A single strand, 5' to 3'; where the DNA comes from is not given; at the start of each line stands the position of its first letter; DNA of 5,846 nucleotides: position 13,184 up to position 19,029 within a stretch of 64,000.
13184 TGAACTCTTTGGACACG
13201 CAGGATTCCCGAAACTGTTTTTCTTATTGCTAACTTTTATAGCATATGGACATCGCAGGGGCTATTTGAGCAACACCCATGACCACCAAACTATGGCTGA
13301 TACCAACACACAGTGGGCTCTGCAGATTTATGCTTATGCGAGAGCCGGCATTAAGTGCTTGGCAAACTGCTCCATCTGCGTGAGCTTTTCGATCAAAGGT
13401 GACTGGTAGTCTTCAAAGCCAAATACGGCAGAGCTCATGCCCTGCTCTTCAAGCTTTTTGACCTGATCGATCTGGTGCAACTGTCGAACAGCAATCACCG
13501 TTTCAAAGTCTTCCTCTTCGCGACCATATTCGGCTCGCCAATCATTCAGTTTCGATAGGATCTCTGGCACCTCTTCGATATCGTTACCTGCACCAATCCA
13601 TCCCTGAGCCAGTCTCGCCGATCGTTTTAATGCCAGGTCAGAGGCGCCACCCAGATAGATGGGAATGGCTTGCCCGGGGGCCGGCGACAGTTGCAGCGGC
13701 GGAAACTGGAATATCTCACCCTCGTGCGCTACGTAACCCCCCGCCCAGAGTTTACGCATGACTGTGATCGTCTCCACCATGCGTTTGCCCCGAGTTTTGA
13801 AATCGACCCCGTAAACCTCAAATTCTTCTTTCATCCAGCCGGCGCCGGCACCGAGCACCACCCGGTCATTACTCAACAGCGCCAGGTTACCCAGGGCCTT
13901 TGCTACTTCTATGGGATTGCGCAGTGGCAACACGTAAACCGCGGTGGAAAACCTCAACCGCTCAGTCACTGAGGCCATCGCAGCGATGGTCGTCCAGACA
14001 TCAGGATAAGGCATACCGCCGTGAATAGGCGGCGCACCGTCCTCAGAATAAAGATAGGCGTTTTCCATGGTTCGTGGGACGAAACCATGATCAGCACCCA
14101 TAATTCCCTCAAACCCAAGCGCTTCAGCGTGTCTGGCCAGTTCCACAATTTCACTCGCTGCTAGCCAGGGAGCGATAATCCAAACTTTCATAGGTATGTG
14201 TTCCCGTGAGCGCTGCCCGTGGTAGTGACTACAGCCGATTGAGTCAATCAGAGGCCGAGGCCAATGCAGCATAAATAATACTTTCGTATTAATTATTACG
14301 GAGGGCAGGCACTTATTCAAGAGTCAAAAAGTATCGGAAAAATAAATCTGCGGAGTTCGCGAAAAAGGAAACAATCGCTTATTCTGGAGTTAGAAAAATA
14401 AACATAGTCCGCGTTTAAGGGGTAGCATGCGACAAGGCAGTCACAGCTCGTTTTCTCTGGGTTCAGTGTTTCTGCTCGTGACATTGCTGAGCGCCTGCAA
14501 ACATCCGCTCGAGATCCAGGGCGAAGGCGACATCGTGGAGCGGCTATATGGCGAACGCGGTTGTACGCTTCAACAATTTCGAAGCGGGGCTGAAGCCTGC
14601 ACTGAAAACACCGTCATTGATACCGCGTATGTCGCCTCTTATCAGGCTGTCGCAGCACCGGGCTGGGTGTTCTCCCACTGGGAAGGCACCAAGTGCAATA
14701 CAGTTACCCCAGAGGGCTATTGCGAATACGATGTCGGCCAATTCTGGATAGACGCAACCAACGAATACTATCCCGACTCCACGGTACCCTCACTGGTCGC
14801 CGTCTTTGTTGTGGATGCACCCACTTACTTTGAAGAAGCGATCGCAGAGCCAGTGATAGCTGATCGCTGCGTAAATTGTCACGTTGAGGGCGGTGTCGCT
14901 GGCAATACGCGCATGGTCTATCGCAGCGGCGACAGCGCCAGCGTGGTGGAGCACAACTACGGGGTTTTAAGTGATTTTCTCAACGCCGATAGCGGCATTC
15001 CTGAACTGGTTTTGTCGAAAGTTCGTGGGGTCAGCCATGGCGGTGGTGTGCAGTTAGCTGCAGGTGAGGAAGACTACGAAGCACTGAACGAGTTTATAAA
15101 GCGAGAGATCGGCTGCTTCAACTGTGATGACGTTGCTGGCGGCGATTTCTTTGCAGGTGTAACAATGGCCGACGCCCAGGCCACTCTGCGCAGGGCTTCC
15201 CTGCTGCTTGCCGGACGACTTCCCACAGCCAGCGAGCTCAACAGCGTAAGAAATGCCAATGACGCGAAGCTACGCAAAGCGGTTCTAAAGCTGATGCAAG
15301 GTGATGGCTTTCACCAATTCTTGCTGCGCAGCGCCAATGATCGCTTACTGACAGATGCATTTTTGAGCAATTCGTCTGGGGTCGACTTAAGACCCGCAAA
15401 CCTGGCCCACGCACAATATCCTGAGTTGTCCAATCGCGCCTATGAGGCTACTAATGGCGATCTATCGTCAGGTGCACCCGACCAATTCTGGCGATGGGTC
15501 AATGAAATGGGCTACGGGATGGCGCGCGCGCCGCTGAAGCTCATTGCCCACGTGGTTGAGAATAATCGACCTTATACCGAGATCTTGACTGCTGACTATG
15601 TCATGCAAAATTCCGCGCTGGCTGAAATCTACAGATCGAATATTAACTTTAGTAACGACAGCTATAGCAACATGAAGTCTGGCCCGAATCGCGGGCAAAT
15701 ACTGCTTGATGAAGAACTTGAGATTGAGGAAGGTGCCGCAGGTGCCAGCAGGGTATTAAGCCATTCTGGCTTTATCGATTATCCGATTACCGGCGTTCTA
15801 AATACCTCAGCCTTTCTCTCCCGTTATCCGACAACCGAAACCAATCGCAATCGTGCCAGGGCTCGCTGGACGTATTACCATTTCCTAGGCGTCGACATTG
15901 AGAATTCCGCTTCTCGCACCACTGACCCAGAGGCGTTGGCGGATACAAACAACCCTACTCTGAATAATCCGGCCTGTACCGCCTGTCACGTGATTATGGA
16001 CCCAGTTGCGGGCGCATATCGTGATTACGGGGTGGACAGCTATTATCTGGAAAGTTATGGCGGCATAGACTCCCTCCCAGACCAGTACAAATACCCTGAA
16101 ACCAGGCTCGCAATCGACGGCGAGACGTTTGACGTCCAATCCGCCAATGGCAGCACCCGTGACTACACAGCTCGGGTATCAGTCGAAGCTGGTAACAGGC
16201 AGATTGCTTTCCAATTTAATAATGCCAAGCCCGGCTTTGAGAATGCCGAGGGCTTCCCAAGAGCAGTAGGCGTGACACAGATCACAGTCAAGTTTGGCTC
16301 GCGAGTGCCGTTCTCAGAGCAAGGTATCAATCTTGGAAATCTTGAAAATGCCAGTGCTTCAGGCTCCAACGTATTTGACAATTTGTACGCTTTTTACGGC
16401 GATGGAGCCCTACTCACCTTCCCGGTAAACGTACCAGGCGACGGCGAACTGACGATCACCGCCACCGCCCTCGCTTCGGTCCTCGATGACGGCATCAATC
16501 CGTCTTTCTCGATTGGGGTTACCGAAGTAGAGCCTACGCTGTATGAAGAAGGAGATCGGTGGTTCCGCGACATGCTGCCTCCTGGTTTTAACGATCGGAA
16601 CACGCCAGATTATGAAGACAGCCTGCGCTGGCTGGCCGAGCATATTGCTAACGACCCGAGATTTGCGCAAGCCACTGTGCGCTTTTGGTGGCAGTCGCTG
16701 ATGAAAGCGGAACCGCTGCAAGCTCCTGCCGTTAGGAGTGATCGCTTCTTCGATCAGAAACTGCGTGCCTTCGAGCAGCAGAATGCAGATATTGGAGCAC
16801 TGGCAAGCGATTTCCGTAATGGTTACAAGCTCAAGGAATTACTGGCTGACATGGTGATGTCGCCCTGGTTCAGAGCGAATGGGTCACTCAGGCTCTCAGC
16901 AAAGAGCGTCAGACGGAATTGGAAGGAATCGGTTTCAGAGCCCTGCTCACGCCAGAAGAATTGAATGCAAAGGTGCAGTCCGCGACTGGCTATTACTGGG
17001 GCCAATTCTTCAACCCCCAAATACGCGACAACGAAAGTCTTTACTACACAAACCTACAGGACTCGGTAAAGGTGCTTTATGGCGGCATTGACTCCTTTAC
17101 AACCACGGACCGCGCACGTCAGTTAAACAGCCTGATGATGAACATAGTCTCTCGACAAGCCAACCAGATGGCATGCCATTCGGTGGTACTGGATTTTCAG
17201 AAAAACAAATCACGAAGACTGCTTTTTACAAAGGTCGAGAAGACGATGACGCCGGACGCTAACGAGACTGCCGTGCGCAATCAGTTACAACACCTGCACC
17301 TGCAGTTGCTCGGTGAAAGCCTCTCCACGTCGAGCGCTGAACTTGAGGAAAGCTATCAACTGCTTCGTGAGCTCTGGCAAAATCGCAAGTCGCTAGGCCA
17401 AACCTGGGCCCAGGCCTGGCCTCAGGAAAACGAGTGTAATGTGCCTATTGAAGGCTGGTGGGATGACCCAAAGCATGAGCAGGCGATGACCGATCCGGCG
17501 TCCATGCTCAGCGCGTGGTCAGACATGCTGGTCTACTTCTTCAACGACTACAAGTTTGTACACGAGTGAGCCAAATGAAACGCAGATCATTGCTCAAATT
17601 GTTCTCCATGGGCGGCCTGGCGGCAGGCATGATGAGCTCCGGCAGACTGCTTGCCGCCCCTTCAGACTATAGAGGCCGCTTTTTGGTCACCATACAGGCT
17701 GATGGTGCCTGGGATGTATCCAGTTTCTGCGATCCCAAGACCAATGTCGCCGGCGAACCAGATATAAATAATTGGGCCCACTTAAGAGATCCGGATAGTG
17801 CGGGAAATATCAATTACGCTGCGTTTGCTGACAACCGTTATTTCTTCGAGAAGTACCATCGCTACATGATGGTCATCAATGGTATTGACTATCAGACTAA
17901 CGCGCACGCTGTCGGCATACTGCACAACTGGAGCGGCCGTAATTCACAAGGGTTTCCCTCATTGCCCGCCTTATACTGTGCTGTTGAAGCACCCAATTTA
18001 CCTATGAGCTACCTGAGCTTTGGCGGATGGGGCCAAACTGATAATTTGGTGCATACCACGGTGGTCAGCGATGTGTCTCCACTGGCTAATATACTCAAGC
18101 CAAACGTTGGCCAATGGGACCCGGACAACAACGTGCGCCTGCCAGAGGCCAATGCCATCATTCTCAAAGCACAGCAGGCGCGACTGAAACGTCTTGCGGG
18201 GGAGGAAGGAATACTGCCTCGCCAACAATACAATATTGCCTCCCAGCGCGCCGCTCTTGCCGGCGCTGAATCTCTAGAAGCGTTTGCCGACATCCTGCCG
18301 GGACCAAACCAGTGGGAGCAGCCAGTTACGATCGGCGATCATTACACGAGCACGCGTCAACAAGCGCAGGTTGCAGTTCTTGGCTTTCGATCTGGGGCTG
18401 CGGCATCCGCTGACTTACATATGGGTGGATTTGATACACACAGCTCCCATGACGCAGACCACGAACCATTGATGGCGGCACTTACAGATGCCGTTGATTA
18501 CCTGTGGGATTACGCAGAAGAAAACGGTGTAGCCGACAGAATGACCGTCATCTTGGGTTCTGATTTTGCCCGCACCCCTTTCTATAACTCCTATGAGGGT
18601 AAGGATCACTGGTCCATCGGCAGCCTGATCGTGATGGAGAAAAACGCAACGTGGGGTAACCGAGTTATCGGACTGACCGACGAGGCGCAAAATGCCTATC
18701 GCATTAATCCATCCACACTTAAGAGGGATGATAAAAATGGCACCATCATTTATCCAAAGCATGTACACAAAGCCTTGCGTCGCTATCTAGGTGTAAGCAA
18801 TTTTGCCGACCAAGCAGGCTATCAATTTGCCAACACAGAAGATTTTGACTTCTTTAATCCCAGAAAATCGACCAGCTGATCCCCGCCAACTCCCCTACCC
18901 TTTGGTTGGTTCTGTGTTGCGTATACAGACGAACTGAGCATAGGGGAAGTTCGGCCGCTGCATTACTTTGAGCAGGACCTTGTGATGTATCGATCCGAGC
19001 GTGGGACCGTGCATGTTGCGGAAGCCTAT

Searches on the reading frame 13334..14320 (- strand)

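Call 14: search_protein_families(library=pfam, proteins=[window:13334-14320:-])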
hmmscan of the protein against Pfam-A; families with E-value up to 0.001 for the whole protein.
window:13334-14320:- (328 aa): 1 family
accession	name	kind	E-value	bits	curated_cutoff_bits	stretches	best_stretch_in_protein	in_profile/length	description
PF00296.26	Bac_luciferase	-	2.6e-53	181.9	27.9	1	54-278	21-226/314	Luciferase-like monooxygenase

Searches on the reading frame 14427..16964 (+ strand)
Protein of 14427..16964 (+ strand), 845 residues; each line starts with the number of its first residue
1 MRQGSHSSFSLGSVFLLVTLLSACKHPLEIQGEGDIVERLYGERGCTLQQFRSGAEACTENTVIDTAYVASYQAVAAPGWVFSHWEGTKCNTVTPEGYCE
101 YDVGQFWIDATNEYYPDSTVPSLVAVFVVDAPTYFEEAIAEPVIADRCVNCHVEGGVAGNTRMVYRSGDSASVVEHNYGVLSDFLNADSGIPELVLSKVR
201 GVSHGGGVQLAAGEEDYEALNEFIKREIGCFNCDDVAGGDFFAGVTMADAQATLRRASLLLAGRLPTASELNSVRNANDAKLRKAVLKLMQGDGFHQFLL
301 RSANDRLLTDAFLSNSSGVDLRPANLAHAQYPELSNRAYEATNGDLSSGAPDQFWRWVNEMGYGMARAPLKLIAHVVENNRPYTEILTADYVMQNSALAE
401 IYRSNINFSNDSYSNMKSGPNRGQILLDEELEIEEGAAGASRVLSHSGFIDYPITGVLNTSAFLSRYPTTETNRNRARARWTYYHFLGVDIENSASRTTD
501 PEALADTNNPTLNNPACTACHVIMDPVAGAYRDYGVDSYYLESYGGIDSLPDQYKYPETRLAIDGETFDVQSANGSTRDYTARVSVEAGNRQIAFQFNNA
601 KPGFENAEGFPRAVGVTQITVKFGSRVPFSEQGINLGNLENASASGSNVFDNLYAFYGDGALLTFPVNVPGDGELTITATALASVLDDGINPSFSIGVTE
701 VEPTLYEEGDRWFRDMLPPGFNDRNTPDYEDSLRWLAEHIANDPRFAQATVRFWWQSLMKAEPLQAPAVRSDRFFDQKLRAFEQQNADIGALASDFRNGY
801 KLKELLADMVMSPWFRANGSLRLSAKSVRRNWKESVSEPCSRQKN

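Call 14: search_protein_families(library=pfam, proteins=[window:14427-16964:+])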
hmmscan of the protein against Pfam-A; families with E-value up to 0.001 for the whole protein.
window:14427-16964:+ (845 aa): 2 families
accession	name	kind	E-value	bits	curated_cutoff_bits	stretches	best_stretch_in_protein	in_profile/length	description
PF07631.16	PSD4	-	0.00019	22.4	23.3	1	351-402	75-126/128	Protein of unknown function (DUF1592)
PF07627.16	PSCyt3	-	0.00053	20.7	27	0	456-534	3-88/98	Protein of unknown function (DUF1588)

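Call 58: search_protein_families(library=pfam, proteins=[window:14427-16964:+], max_evalue=1)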
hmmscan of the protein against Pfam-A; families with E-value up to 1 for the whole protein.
window:14427-16964:+ (845 aa): 5 families
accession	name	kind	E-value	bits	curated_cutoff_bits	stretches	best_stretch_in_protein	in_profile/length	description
PF07631.16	PSD4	-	0.00019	22.4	23.3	1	351-402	75-126/128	Protein of unknown function (DUF1592)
PF07627.16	PSCyt3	-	0.00053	20.7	27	1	456-534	3-88/98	Protein of unknown function (DUF1588)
PF07583.16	PSCyt2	-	0.0031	17.9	29.8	1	247-299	20-73/209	Protein of unknown function (DUF1549)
PF16841.11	CBM60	-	0.019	15.9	28.2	1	552-621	9-76/91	Ca-dependent carbohydrate-binding module xylan-binding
PF18509.6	MCR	-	0.59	10.2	30.4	0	516-524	19-27/30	Magnetochrome domain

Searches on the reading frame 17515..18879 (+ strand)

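Call 14: search_protein_families(library=pfam, proteins=[window:17515-18879:+])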
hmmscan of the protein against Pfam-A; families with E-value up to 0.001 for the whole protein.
window:17515-18879:+ (454 aa): 1 family
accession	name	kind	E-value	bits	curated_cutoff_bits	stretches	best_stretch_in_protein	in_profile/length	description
PF07394.17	DUF1501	-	3.1e-13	50.1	27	1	299-399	247-347/390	Protein of unknown function (DUF1501)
